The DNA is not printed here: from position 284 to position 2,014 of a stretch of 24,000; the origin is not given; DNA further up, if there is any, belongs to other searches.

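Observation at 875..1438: Flagellin carrying a vWA-like domain where the surface-exposed D2/D3 region should be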

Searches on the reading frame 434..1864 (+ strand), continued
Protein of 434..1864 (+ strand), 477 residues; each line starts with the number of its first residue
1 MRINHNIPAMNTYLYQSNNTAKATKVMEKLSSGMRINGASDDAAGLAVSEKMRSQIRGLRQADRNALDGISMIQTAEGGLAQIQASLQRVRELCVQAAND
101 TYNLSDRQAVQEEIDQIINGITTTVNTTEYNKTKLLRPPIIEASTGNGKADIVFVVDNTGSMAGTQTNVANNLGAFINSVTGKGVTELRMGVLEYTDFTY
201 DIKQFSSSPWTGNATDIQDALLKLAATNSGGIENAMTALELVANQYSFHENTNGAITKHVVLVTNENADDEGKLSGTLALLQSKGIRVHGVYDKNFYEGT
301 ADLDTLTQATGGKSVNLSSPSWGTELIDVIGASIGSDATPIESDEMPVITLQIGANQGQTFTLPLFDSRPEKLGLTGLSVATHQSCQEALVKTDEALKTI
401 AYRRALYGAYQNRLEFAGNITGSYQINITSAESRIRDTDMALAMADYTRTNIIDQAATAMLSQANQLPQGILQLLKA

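Call 67: find_encoding_contigs(protein=P0004, flank=6000, max_places=2)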
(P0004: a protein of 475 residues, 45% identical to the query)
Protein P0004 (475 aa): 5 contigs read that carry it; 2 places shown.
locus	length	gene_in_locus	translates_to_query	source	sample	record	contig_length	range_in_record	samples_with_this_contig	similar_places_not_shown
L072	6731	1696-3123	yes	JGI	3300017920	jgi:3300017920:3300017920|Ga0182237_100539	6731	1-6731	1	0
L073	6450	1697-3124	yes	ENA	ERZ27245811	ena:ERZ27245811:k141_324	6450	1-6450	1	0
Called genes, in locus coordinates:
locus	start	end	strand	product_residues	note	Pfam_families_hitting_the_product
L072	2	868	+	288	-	?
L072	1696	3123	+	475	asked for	PF00669:Flagellin_N, PF00092:VWA, PF00700:Flagellin_C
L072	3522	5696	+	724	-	PF02706:Wzz, PF13807:GNVR, PF10609:ParA, PF01656:CbiA (weak), PF13614:AAA_31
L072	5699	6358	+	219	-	PF19567:CpsB_CapC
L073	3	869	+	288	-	?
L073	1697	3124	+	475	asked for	PF00669:Flagellin_N, PF00092:VWA, PF00700:Flagellin_C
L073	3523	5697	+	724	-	PF02706:Wzz, PF13807:GNVR, PF10609:ParA, PF01656:CbiA (weak), PF13614:AAA_31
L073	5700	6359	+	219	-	PF19567:CpsB_CapC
